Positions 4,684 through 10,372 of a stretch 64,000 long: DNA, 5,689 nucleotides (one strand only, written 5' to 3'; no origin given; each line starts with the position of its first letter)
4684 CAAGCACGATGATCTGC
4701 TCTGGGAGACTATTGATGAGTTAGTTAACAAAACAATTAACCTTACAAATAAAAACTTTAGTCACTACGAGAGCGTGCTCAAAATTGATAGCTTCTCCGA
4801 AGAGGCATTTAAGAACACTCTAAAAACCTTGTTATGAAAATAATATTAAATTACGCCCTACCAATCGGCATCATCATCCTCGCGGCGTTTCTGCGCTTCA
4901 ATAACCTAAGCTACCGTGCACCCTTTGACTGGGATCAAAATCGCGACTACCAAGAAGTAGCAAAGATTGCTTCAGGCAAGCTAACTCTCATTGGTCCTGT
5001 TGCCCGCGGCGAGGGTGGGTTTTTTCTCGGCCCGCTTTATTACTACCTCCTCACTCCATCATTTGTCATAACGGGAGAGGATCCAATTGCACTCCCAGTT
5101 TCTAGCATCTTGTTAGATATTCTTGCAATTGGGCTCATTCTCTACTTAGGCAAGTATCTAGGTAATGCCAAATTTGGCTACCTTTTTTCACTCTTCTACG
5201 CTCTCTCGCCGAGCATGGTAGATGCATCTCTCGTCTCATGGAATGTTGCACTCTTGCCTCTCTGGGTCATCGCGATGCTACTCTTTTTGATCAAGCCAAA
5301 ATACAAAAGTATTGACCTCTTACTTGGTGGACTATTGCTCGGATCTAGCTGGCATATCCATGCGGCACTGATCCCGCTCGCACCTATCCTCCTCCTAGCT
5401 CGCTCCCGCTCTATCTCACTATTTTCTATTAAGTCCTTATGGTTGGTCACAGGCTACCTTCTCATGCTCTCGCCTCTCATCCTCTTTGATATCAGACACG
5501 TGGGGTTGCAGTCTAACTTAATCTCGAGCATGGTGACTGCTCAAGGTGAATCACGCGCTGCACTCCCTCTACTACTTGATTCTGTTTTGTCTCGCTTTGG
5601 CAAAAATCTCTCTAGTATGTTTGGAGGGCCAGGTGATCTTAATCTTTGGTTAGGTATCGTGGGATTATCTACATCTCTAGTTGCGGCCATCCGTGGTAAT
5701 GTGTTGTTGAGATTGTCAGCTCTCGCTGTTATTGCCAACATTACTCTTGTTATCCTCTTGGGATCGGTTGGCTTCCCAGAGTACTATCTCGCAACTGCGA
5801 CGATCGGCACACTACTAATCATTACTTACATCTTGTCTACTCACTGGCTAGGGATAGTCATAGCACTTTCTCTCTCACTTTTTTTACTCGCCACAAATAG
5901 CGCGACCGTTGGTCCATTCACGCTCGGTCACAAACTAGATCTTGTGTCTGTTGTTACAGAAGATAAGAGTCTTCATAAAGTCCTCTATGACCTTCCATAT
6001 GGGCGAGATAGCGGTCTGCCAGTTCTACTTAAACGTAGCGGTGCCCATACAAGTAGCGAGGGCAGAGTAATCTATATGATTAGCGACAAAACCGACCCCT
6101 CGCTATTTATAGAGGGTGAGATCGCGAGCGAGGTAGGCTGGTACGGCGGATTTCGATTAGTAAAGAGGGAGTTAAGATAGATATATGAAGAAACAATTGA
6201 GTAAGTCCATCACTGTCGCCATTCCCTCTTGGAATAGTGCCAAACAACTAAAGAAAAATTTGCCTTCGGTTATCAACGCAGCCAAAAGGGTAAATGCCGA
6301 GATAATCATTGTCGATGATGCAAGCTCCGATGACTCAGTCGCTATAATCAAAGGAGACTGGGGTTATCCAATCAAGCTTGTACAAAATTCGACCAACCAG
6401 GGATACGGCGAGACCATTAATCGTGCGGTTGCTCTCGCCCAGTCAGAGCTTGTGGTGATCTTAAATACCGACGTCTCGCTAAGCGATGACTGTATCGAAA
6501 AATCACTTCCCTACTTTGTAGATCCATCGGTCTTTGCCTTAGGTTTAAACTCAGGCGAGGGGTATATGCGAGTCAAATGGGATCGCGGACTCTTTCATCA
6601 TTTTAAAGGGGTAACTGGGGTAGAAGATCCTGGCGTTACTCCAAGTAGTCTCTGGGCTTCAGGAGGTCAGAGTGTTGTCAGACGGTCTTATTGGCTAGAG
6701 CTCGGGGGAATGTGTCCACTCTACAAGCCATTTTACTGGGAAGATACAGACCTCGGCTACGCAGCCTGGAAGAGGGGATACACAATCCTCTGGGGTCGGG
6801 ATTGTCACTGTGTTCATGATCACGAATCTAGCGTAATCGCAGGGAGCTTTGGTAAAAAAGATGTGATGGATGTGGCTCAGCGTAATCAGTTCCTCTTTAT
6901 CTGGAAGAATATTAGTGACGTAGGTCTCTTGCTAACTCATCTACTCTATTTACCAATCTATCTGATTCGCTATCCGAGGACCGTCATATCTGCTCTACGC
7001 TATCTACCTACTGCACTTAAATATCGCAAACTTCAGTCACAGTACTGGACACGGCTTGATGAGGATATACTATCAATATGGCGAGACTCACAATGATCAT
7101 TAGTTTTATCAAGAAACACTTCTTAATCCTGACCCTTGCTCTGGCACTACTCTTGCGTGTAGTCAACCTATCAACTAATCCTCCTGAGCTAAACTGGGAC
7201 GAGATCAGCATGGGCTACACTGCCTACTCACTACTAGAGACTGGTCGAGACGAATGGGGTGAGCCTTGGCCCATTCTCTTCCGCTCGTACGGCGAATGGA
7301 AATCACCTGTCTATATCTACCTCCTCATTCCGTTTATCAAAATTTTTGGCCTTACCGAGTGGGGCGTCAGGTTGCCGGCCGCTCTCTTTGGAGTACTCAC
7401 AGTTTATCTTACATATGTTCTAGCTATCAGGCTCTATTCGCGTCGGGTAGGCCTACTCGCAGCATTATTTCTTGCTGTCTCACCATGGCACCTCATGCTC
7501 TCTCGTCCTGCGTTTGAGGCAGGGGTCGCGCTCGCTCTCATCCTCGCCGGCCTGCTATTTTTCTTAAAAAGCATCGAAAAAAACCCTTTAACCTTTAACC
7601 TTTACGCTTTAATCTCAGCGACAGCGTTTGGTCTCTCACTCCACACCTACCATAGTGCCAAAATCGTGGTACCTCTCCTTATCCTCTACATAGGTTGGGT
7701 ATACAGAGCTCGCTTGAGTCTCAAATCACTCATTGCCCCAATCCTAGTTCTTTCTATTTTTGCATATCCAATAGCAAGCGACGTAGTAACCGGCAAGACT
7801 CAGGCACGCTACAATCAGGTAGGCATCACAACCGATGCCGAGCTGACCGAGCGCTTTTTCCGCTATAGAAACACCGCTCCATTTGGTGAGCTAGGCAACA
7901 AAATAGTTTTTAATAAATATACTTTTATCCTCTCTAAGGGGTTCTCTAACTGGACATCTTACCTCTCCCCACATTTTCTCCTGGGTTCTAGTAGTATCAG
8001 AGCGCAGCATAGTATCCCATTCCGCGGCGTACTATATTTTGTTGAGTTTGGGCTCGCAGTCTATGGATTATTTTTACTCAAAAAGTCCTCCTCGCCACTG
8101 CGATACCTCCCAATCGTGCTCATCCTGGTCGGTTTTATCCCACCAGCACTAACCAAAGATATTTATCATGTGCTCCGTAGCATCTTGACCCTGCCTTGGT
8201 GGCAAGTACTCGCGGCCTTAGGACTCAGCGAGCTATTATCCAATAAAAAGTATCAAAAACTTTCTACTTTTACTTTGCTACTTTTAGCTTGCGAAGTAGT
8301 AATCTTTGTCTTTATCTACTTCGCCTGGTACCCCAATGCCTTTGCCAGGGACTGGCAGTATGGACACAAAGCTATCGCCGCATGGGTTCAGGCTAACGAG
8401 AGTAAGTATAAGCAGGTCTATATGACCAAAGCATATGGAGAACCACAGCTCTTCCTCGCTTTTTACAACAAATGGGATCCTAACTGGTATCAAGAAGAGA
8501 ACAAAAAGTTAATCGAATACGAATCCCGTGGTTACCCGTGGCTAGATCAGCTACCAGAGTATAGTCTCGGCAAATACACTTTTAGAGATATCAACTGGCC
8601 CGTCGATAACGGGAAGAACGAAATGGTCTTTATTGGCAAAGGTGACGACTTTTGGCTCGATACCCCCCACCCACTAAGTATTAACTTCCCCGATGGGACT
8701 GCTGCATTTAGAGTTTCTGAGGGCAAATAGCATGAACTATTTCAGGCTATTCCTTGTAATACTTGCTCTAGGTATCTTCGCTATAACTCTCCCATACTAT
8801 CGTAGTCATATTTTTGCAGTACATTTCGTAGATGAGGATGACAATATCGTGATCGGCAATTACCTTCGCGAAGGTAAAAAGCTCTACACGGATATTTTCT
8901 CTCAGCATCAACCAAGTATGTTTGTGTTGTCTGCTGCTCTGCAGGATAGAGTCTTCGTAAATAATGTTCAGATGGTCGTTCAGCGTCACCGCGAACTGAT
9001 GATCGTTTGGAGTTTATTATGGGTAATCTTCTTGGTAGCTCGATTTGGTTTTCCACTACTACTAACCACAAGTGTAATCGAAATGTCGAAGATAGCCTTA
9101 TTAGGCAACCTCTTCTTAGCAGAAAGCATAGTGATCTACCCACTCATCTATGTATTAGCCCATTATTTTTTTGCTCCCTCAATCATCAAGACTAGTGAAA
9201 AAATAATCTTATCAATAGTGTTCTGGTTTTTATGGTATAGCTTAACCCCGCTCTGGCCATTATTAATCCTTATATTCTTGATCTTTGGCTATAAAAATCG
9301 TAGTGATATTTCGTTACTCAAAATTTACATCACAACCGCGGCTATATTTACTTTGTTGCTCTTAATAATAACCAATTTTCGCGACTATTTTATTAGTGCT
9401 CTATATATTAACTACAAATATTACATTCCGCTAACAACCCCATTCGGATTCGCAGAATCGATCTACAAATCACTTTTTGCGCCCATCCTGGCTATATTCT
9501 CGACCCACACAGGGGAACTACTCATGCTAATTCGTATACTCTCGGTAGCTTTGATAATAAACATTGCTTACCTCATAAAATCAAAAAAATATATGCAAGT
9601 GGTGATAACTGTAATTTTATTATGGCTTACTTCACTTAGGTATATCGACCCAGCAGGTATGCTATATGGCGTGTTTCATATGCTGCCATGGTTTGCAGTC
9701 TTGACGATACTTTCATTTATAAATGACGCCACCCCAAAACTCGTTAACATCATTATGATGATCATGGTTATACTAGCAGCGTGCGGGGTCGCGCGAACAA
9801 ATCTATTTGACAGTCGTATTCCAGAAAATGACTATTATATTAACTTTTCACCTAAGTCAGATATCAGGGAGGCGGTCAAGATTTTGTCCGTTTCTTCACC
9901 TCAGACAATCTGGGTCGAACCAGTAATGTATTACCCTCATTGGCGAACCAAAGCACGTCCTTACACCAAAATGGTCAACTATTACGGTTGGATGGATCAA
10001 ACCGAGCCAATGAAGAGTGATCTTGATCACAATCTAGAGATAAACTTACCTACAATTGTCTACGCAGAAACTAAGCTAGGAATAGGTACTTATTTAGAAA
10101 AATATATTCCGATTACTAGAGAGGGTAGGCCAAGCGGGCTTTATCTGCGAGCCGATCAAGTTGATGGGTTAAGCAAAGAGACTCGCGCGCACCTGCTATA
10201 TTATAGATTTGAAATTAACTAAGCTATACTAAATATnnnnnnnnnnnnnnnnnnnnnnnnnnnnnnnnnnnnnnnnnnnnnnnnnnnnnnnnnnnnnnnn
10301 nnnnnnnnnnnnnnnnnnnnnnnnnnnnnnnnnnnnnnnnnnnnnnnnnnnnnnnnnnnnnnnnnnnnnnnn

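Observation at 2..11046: Three WaaE/KdtX-like GT2 paralogs interleaved with GT-C and other GT genes (modular cassette-like repetition)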

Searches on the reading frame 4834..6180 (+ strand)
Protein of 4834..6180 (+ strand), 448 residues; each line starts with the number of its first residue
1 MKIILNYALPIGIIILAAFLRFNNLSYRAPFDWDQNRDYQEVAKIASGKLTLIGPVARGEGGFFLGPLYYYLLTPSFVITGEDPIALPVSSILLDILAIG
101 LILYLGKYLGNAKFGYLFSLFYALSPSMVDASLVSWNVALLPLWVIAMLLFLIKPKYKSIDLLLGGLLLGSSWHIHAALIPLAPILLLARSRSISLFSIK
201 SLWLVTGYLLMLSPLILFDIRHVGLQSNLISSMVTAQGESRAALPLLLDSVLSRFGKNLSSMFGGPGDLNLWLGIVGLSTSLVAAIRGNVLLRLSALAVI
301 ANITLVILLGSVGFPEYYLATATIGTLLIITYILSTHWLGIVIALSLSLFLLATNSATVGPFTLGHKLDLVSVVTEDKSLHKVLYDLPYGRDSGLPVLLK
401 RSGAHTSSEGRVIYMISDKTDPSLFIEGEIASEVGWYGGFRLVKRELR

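Call 5: search_protein_families(library=pfam, proteins=[window:4834-6180:+], max_evalue=0.01)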
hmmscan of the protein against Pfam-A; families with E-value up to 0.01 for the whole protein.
window:4834-6180:+ (448 aa): 1 family
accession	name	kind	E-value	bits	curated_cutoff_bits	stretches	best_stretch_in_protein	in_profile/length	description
PF13231.12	PMT_2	-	0.00037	21.2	26.1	1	67-216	4-158/160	Dolichyl-phosphate-mannose-protein mannosyltransferase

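Call 10: search_protein_families(library=ncbifam, proteins=[window:4834-6180:+], max_evalue=0.01)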
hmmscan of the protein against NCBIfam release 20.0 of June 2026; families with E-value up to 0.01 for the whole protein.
window:4834-6180:+ (448 aa): 0 families

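Call 60: search_protein_families(library=pfam, proteins=[window:4834-6180:+], max_evalue=0.5)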
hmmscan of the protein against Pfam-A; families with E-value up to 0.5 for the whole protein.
window:4834-6180:+ (448 aa): 2 families
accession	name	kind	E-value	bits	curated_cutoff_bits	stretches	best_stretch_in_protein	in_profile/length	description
PF13231.12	PMT_2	-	0.00037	21.2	26.1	1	67-216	4-158/160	Dolichyl-phosphate-mannose-protein mannosyltransferase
PF01275.24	Myelin_PLP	-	0.22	11.7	23.8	1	325-354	112-141/231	Myelin proteolipid protein (PLP or lipophilin)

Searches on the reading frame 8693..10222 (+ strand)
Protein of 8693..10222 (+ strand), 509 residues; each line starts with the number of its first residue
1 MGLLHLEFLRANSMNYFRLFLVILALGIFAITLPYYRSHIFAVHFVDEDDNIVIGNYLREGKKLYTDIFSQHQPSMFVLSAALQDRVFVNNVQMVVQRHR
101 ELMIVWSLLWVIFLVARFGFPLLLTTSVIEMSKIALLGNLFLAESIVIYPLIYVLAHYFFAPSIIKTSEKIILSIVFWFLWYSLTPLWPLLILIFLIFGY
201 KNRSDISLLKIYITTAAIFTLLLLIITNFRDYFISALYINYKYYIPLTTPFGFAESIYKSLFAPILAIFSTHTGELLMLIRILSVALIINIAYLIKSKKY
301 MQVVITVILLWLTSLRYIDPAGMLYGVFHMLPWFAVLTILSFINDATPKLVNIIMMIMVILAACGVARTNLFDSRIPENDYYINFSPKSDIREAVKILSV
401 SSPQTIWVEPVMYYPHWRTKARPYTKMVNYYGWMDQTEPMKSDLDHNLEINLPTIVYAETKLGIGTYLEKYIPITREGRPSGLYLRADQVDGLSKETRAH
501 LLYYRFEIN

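Call 5: search_protein_families(library=pfam, proteins=[window:8693-10222:+], max_evalue=0.01)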
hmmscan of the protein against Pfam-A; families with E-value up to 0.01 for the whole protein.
window:8693-10222:+ (509 aa): 0 families

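Call 10: search_protein_families(library=ncbifam, proteins=[window:8693-10222:+], max_evalue=0.01)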
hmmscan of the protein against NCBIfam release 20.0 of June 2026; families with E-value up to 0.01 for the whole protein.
window:8693-10222:+ (509 aa): 0 families

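Call 28: search_protein_families(library=pfam, proteins=[window:8693-10222:+], max_evalue=1)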
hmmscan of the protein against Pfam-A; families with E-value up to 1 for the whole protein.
window:8693-10222:+ (509 aa): 0 families
